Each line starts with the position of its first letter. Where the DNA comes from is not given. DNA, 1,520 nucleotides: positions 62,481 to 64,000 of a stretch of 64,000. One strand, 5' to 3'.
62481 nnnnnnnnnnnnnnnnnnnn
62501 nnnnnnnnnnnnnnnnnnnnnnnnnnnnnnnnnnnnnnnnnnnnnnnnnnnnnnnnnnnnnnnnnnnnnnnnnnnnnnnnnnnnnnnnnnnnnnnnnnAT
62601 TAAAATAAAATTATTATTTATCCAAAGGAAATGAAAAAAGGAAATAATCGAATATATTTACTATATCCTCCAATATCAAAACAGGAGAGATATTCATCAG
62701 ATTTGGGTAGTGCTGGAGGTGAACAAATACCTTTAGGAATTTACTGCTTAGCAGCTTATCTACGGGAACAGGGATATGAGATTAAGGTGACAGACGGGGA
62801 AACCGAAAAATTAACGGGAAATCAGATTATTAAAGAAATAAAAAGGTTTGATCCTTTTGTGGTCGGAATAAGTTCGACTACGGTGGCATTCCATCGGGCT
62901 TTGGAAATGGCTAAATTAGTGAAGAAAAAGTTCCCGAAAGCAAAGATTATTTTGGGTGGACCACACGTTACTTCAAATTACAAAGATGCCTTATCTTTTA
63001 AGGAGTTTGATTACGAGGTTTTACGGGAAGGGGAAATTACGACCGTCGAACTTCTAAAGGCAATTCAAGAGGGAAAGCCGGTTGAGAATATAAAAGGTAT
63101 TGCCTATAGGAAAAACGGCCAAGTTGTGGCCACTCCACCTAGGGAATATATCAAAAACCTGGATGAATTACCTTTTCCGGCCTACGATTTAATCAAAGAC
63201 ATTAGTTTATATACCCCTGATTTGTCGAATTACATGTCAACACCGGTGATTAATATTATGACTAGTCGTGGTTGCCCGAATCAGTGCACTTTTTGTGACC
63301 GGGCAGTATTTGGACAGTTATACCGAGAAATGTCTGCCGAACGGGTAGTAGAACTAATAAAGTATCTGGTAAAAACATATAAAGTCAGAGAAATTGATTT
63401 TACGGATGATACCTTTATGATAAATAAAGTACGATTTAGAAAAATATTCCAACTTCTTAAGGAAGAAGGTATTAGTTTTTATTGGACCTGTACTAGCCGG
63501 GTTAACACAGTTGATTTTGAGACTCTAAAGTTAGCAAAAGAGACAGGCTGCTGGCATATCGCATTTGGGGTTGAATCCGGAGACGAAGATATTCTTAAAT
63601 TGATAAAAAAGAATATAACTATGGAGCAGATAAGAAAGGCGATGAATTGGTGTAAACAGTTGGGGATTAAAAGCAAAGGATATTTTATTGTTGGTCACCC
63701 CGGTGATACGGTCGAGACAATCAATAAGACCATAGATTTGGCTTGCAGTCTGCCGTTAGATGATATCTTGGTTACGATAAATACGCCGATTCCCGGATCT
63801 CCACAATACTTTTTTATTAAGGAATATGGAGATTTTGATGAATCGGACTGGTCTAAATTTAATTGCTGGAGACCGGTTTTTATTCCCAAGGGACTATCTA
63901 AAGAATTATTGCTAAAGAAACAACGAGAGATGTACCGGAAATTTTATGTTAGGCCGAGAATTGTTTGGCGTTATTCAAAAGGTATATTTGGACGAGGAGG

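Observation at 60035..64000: Two paralogous B12-binding radical SAM enzymes bracket a polyprenyl-P-sugar synthase-like GT2 and its small membrane partner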

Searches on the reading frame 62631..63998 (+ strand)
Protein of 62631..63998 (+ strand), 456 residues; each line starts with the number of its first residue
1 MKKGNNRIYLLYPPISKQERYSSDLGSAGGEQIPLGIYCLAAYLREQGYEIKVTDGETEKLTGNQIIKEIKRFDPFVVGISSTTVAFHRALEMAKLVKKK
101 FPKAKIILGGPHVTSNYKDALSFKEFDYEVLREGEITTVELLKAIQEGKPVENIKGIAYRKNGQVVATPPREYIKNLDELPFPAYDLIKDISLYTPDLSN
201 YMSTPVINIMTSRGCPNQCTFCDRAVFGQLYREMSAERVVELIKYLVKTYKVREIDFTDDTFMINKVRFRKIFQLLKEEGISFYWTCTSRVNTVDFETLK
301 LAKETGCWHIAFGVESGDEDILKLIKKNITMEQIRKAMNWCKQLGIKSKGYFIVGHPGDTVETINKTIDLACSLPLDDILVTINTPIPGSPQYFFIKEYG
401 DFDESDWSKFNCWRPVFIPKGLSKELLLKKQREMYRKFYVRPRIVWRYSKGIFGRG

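Call 7: search_protein_families(library=pfam, proteins=[window:62631-63998:+], max_evalue=0.01)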
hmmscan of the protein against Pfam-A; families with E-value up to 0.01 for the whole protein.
window:62631-63998:+ (456 aa): 2 families
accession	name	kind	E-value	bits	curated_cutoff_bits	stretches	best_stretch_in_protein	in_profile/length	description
PF04055.27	Radical_SAM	-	1.8e-31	110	29.5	1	211-371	3-166/166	Radical SAM superfamily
PF02310.24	B12-binding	-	1.3e-23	83.6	32.1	1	25-141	5-120/121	B12 binding domain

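Call 8: search_protein_families(library=ncbifam, proteins=[window:62631-63998:+], max_evalue=0.01)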
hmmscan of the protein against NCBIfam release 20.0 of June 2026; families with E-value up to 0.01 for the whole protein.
window:62631-63998:+ (456 aa): 35 families (the best 25 are shown)
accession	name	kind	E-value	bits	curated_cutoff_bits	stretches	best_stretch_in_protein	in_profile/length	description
TIGR03471.1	HpnJ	equivalog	1.1e-77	262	577.6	1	52-448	48-442/472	hopanoid biosynthesis associated radical SAM protein HpnJ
TIGR02026.1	BchE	equivalog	1.2e-61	209.1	481.35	1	30-448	18-436/497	magnesium-protoporphyrin IX monomethyl ester anaerobic oxidative cyclase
TIGR04479.1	bcpD_PhpK_rSAM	subfamily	2.9e-52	177.7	600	1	35-370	73-405/504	PhpK family radical SAM P-methyltransferase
NF050148.1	rSAM_ApyD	equivalog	9.2e-51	173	750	1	35-413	26-409/645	RiPP biosynthesis radical SAM protein ApyD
NF038361.1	rSAM_Sden_1168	equivalog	1.4e-46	159.2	575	1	77-391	143-468/560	Sden_1168 family B12-binding radical SAM P-methyltransferase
TIGR03975.1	rSAM_ocin_1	subfamily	4.2e-40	137.8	281.85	1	65-370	119-426/606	RiPP maturation radical SAM C-methyltransferase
TIGR04014.1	B12_SAM_MJ_0865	equivalog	2.7e-38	131.9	360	1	40-391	17-353/434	methyl-coenzyme M reductase glutamine C-methyltransferase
TIGR04072.2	rSAM_ladder_B12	equivalog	4.2e-36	124.5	360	2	198-369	170-344/443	lipid biosynthesis B12-binding/radical SAM protein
TIGR04367.1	HpnR_B12_rSAM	equivalog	1.1e-34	119.8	650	1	34-393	22-370/490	hopanoid C-3 methylase HpnR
TIGR04013.1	B12_SAM_MJ_1487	hypoth_equivalog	9.3e-33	113.6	251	1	58-390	26-351/382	TIGR04013 family B12-binding domain/radical SAM domain-containing protein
TIGR04385.1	B12_rSAM_cofa1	equivalog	1.3e-31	110.3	450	1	33-370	19-360/438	B12 lower ligand biosynthesis radical SAM protein BzaD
TIGR04190.1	B12_SAM_Ta0216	equivalog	1.6e-27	96.3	500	1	32-373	35-393/554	TIGR04190 family B12-binding domain/radical SAM domain protein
NF033712.0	B12_rSAM_KedN5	subfamily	2.8e-25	88.6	700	1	68-366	55-362/624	KedN5 family methylcobalamin-dependent radical SAM C-methyltransferase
NF040542.1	rSAM_RCCLKC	equivalog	1.7e-22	80.2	450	1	31-371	10-347/423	arsinothricin biosynthesis radical SAM protein ArsL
TIGR04295.1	B12_rSAM_oligo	hypoth_equivalog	2.2e-22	79.3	400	1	33-408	24-394/422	TIGR04295 family B12-binding domain-containing radical SAM protein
NF033070.1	rSAM_AprD4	equivalog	7.9e-22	77.8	500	1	175-403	168-397/456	AprD4 family radical SAM diol-dehydratase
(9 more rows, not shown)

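Call 22: search_solved_structures(query=window:62631-63998:+, max_evalue=0.01)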
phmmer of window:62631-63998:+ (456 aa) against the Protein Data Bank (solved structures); distinct sequences matched with E-value up to 0.01: 11.
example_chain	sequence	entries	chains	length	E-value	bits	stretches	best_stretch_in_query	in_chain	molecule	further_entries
6fd2_B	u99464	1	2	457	3.2e-20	75.6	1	177-405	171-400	Putative apramycin biosynthetic oxidoreductase 4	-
9ccb_A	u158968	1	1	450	8e-19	71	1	203-399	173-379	Radical SAM core domain-containing protein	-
7kdx_A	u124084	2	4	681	4.1e-14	55.5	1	74-365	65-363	Methyltransferase TokK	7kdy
9n1b_A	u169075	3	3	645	2.1e-12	49.8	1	98-382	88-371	Radical SAM protein | Radical SAM enzyme CysS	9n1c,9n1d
5ul2_A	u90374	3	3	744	1.1e-11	47.5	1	36-353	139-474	OxsB protein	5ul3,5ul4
2qgq_A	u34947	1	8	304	0.00071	21.7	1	205-373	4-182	Protein TM_1862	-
4jc0_A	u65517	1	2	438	0.00096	21.3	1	204-371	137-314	Ribosomal protein S12 methylthiotransferase RimO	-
6wte_A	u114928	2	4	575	0.0011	21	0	35-374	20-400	B12-binding domain-containing protein | Tryptophan-C2-methyltransferase containing B12-binding domain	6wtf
3t7v_A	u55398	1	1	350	0.002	20.2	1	211-391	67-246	methylornithine synthase PylB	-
6iaz_A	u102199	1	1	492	0.0094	18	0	303-367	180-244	Histone acetyltransferase, ELP3 family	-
6iad_A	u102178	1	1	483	0.0095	18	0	303-367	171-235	Histone acetyltransferase, ELP3 family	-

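Call 29: find_homologous_proteins(query=window:62631-63998:+)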
Query window:62631-63998:+ (456 aa): 3644 proteins with E <= 0.001 among 8000 candidates; the best 120 are listed.
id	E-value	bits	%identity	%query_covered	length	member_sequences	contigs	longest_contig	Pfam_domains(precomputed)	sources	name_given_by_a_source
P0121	0.0e+0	1053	100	100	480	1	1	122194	PF04055.28,PF02310.25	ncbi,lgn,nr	ncbi:B12-binding domain-containing radical SAM protein [Patescibacteria group bacterium]|nr:B12-bind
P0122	3.4e-268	908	84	100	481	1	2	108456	PF04055.28,PF02310.25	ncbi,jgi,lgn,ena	ncbi:MAG: radical SAM protein [Candidatus Shapirobacteria bacterium]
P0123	3.4e-215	733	67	99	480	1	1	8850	PF04055.28,PF02310.25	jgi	-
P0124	4.4e-211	720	67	99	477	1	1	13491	PF04055.28,PF02310.25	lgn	-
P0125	4.7e-210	716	66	99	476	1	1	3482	PF04055.28,PF02310.25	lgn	-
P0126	3.8e-208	710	66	100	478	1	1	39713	PF04055.28,PF02310.25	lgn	-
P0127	1.0e-205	702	65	99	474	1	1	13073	PF04055.28,PF02310.25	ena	-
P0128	2.2e-204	698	65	99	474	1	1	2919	PF04055.28,PF02310.25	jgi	-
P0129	1.8e-203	695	64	99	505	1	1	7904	PF04055.28,PF02310.25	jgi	jgi:anaerobic magnesium-protoporphyrin IX monomethyl ester cyclase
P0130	2.2e-202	691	64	100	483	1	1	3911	PF04055.28,PF02310.25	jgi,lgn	-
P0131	1.6e-200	685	62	99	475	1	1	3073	PF04055.28,PF02310.25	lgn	-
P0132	4.8e-197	673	64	99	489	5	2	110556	PF04055.28,PF02310.25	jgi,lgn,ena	-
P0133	9.2e-196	669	62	100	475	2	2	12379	PF04055.28,PF02310.25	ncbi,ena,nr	ncbi:MAG TPA: radical SAM protein [Bacteroidales bacterium]|nr:radical SAM protein [Bacteroidales ba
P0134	6.1e-195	666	62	100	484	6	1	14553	PF04055.28,PF02310.25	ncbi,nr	ncbi:MAG: hypothetical protein A2Y66_00525 [Nitrospirae bacterium RBG_13_41_22]|nr:MAG: hypothetical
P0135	6.9e-195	666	62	100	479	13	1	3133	PF04055.28,PF02310.25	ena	-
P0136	7.7e-194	663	61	99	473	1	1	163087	PF04055.28,PF02310.25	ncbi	ncbi:MAG: B12-binding domain-containing radical SAM protein [Desulfitobacteriaceae bacterium]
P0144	7.5e-191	653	60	99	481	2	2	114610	PF04055.28,PF02310.25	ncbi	ncbi:MAG: B12-binding domain-containing radical SAM protein [Nitrospirae bacterium YQR-1]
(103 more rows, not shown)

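Call 30: find_encoding_contigs(protein=P0122, flank=10000, max_places=2)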
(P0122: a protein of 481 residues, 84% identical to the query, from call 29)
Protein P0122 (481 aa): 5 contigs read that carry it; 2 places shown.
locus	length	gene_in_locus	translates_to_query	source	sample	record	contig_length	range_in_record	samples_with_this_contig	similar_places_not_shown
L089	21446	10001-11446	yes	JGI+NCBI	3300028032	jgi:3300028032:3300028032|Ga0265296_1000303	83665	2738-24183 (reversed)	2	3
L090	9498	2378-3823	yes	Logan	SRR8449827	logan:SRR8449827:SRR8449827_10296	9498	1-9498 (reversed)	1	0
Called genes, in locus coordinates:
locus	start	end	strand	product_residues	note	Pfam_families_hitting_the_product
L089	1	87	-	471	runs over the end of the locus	-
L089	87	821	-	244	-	PF08843:AbiEii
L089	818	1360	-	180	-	-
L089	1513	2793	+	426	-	PF03721:UDPG_MGDP_dh_N, PF00984:UDPG_MGDP_dh, PF03720:UDPG_MGDP_dh_C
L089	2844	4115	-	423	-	PF00108:Thiolase_N, PF00109:ketoacyl-synt (weak), PF22691:Thiolase_C_1, PF02803:Thiolase_C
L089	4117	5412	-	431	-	PF02737:3HCDH_N, PF00725:3HCDH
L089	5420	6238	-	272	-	PF01522:Polysacc_deac_1, PF11959:DUF3473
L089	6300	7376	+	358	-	PF00583:Acetyltransf_1, PF13527:Acetyltransf_9 (faint), PF13508:Acetyltransf_7 (faint)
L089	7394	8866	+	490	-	PF02310:B12-binding, PF04055:Radical_SAM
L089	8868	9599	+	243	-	PF00535:Glycos_transf_2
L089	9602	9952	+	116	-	PF10066:DUF2304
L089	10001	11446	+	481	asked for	PF02310:B12-binding, PF04055:Radical_SAM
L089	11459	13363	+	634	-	-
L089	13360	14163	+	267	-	PF08241:Methyltransf_11 (weak), PF08242:Methyltransf_12 (weak), PF13649:Methyltransf_25 (weak)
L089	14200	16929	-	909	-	PF13946:DUF4214, PF00534:Glycos_transf_1, PF13692:Glyco_trans_1_4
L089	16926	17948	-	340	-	PF05050:Methyltransf_21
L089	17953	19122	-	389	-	PF00534:Glycos_transf_1, PF13692:Glyco_trans_1_4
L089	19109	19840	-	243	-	PF13555:AAA_29 (faint), PF00005:ABC_tran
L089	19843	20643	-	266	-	PF01061:ABC2_membrane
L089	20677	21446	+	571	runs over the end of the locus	PF13431:TPR_17 (faint), PF13371:TPR_9 (faint), PF00515:TPR_1 (faint), PF07719:TPR_2 (faint), PF13181:TPR_8 (faint), PF13414:TPR_11 (weak), PF13424:TPR_12 (faint), PF13432:TPR_16 (weak), +2 more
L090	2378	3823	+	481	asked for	PF02310:B12-binding, PF04055:Radical_SAM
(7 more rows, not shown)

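Call 31: find_encoding_contigs(protein=P0136, flank=10000, max_places=1)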
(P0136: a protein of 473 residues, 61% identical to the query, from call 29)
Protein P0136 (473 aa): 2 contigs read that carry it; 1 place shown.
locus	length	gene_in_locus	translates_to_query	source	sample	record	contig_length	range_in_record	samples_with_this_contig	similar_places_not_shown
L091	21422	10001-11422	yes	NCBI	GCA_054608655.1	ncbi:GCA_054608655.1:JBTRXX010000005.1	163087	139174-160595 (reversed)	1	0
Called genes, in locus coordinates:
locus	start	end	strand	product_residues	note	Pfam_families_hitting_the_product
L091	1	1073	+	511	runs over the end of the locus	PF13489:Methyltransf_23, PF07021:MetW, PF13847:Methyltransf_31, PF08241:Methyltransf_11, PF08242:Methyltransf_12 (weak), PF13649:Methyltransf_25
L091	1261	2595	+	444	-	PF00534:Glycos_transf_1, PF13692:Glyco_trans_1_4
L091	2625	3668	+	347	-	PF00534:Glycos_transf_1, PF13692:Glyco_trans_1_4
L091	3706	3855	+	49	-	-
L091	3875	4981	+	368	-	PF13439:Glyco_transf_4, PF20706:GT4-conflict, PF00534:Glycos_transf_1, PF13692:Glyco_trans_1_4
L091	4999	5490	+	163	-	PF16158:N_BRCA1_IG (weak)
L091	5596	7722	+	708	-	-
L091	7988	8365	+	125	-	PF10066:DUF2304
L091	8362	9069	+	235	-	PF00535:Glycos_transf_2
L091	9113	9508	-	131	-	-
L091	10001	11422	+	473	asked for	PF02310:B12-binding, PF04055:Radical_SAM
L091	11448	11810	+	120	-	PF00892:EamA (weak)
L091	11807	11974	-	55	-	PF01548:DEDD_Tnp_IS110 (weak)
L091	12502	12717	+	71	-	PF00892:EamA, PF10639:TMEM234 (weak)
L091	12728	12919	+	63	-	-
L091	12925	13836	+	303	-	-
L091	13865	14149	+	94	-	PF01522:Polysacc_deac_1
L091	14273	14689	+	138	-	PF11959:DUF3473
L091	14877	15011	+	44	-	-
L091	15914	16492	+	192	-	PF00132:Hexapep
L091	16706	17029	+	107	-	PF03567:Sulfotransfer_2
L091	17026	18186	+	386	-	PF13439:Glyco_transf_4, PF20706:GT4-conflict (weak), PF00534:Glycos_transf_1, PF13692:Glyco_trans_1_4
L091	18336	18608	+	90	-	-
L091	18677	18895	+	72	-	-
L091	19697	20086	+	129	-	-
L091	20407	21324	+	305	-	-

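Call 32: find_encoding_contigs(protein=P0144, flank=10000, max_places=1)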
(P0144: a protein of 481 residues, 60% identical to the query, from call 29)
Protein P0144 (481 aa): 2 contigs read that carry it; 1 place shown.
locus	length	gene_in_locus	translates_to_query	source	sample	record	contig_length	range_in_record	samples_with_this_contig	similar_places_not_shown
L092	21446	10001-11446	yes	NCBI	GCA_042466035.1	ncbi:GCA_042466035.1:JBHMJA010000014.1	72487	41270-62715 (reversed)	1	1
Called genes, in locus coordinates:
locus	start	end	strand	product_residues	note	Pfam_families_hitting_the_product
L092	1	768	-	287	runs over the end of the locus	PF01048:PNP_UDP_1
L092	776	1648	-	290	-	-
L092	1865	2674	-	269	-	PF17930:LpxI_N, PF06230:LpxI_C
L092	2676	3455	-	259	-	PF00132:Hexapep (weak), PF25087:GMPPB_C (faint), PF25084:LbH_EIF2B (weak), PF00132:Hexapep (weak), PF13720:Acetyltransf_11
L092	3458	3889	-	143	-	PF07977:FabA, PF22818:ApeI-like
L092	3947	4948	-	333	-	PF04613:LpxD, PF25084:LbH_EIF2B (faint), PF25087:GMPPB_C (faint), PF00132:Hexapep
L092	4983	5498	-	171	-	PF03938:OmpH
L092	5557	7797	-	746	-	PF07244:POTRA, PF25282:POTRA1_3_Toc75 (faint), PF07244:POTRA, PF08479:POTRA_2 (faint), PF07244:POTRA, PF01103:Omp85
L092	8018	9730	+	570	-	PF00343:Phosphorylase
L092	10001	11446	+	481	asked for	PF02310:B12-binding, PF04055:Radical_SAM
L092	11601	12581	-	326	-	PF00108:Thiolase_N (weak), PF08545:ACP_syn_III, PF08541:ACP_syn_III_C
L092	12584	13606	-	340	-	PF02504:FA_synthesis, PF01515:PTA_PTB (weak)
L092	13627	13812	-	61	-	PF01783:Ribosomal_L32p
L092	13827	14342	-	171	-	PF02620:YceD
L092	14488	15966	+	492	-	PF01336:tRNA_anti-codon, PF00152:tRNA-synt_2, PF01409:tRNA-synt_2d (faint)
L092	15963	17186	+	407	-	PF12704:MacB_PCD, PF02687:FtsX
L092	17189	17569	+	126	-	-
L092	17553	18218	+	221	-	PF00005:ABC_tran, PF02463:SMC_N (faint), PF13304:AAA_21 (faint)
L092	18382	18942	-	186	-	-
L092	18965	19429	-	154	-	-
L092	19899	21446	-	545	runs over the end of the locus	PF00072:Response_reg, PF00512:HisKA, PF02518:HATPase_c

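Call 34: search_protein_families(library=pfam, proteins=[L089:11459-13360:+, L089:13360-14160:+, L091:5596-7719:+, L091:12925-13833:+], max_evalue=0.1)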
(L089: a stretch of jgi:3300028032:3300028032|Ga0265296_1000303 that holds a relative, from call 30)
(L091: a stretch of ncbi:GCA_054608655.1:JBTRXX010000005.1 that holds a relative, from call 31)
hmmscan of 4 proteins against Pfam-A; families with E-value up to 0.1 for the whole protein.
L089:11459-13360:+ (634 aa): 0 families

L089:13360-14160:+ (267 aa): 6 families
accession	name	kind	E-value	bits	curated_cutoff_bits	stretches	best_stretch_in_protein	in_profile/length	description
PF13649.12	Methyltransf_25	-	5.2e-08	33.9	27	1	52-162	1-97/97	Methyltransferase domain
PF08242.18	Methyltransf_12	-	1.8e-07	32.2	30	1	54-164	2-98/98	Methyltransferase domain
PF08241.18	Methyltransf_11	-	2.3e-07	31.8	21.2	1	54-165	2-94/95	Methyltransferase domain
PF05175.20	MTS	-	0.00026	21.1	23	1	38-110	21-93/170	Methyltransferase small domain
PF13489.12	Methyltransf_23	-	0.0041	17.3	27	1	46-111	20-73/164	Methyltransferase domain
PF13847.12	Methyltransf_31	-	0.0083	16.3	27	1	48-108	3-64/145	Methyltransferase domain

L091:5596-7719:+ (708 aa): 1 family
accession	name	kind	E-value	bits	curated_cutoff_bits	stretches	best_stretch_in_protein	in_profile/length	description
PF16158.11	N_BRCA1_IG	-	0.00059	20.8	28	1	603-694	8-99/108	Ig-like domain from next to BRCA1 gene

L091:12925-13833:+ (303 aa): 1 family
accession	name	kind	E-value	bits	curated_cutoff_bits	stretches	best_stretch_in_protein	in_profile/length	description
PF13527.13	Acetyltransf_9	-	0.0037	17.7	25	1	20-68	80-125/127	Acetyltransferase (GNAT) domain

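Call 61: search_protein_families(library=ncbifam, proteins=[L089:11459-13360:+], max_evalue=0.001)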
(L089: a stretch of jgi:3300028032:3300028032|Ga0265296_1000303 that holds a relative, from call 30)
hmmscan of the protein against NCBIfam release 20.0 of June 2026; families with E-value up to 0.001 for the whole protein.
L089:11459-13360:+ (634 aa): 0 families

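Call 74: predict_structure(alignment_id=A2)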
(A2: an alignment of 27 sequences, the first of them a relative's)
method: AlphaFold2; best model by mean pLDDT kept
length: 480 residues; sequences in the alignment: 27
mean_pLDDT: 87.4   pTM: 0.86
mean pLDDT of the five models: 87.4, 87.2, 87.1, 85.2, 82.9
residues with pLDDT >= 90: 294; 70-90: 129; 50-70: 50; < 50: 7
segments of 3 or more residues with pLDDT < 50: 476-480
pLDDT, mean of each block of 10 residues (from residue 1): 76 83 59 90 97 93 97 97 83 96 94 82 93 93 95 96 92 92 93 72 79 78 71 95 95 90 93 97 92 95 95 94 90 97 96 94 97 93 82 90 78 82 93 89 82 67 69 50
secondary structure, 60 per line:
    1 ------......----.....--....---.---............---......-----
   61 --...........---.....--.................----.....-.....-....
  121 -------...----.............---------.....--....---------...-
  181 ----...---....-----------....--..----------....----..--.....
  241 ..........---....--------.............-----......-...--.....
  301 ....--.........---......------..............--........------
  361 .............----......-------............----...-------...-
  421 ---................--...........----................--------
elements in order: E7-12 H17-21 H24-27 H35-46 E50-55 H63-73 E77-81 H84-100 E105-109 H111-115 H117-120 E128-130 H135-147 E157-161 E164-167 E206-209 H224-227 H236-250 E254-257 H266-278 E284-289 H296-304 E307-315 H319-324 H331-344 E347-354 H361-373 E378-383 H391-399 E400-402 E417-419 H424-439 H442-452 H457-472

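Call 77: search_dna_similar(query=P0121, collection=plasmids, mode=protein, max_rows=15, max_evalue=1e-30)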
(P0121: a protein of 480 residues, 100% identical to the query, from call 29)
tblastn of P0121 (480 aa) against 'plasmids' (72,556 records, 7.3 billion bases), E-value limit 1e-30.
Records with a match: 43; places in all: 45; records where one place covers at least 80% of the query: 34.
Best place of each record, by identity: <60% 43.
By first word of the organism name: Mycetohabitans 9; Paraburkholderia 4; Lawsonia 3; Streptomyces 3; Caballeronia 3; Skermanella 2; Burkholderia 2; Azospirillum 2; Sinorhizobium 2; Azoarcus 1; and 12 more.
By predicted mobility (MOB-suite, as given by PLSDB): non-mobilizable 29; mobilizable 10; conjugative 4.
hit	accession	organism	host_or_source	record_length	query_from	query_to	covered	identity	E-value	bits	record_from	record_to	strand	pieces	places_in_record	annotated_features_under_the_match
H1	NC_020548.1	Azoarcus sp. KH32C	-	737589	7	474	98%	30.9%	7e-58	214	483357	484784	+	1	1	radical SAM protein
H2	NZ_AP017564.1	Pseudanabaena sp. ABRG5-3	-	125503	18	477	96%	30.7%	1e-42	169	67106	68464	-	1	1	bchE: magnesium-protoporphyrin IX monomethyl ester anaerobic oxidative ...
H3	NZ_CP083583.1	Kovacikia minuta CCNUW1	cell culture,fresh water lake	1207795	18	466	94%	29.5%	3e-39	159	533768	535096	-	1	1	record has no annotation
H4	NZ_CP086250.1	Clostridium estertheticum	single colony,beef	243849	34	438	84%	31.9%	5e-48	185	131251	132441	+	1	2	radical SAM protein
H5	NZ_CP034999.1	Rhizobium acidisoli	Phaseolus vulgaris,root nodule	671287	34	429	83%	32.6%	2e-55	206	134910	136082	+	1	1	radical SAM protein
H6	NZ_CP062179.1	Mycetohabitans endofungorum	Rhizopus microsporus,bacterial ...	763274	52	446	82%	32.3%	3e-46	179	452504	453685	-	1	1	hpnJ: hopanoid biosynthesis associated radical SAM protein HpnJ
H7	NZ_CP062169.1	Mycetohabitans endofungorum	Rhizopus microsporus,bacterial ...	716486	52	446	82%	32.3%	3e-46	179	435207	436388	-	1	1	hpnJ: hopanoid biosynthesis associated radical SAM protein HpnJ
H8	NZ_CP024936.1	Paraburkholderia graminis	soil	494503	52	446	82%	32.3%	4e-43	170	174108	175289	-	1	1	hpnJ: hopanoid biosynthesis associated radical SAM protein HpnJ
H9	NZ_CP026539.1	Solidesulfovibrio carbinolicus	-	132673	34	447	86%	30.7%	1e-49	190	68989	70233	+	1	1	radical SAM protein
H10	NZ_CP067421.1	Skermanella sp. TT6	Homo sapiens,single cell,skin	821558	7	441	91%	29.2%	6e-35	146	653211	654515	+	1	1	bchE: magnesium-protoporphyrin IX monomethyl ester anaerobic oxidative ...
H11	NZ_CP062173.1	Mycetohabitans rhizoxinica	Rhizopus microsporus,bacterial ...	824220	52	446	82%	31.8%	5e-45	176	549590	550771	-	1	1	hpnJ: hopanoid biosynthesis associated radical SAM protein HpnJ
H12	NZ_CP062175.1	Mycetohabitans rhizoxinica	Rhizopus microsporus,bacterial culture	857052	52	446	82%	31.8%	5e-45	176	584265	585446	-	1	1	hpnJ: hopanoid biosynthesis associated radical SAM protein HpnJ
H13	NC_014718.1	Mycetohabitans rhizoxinica HKI 454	-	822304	52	446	82%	31.8%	9e-45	175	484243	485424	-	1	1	hpnJ: hopanoid biosynthesis associated radical SAM protein HpnJ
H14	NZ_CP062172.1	Mycetohabitans rhizoxinica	Rhizopus microsporus,bacterial ...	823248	52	446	82%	31.8%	9e-45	175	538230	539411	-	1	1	hpnJ: hopanoid biosynthesis associated radical SAM protein HpnJ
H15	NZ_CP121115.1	Roseinatronobacter sp. S2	cell culture,Alkaline Spring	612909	7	469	96%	27.1%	7e-36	149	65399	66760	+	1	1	bchE: magnesium-protoporphyrin IX monomethyl ester anaerobic oxidative ...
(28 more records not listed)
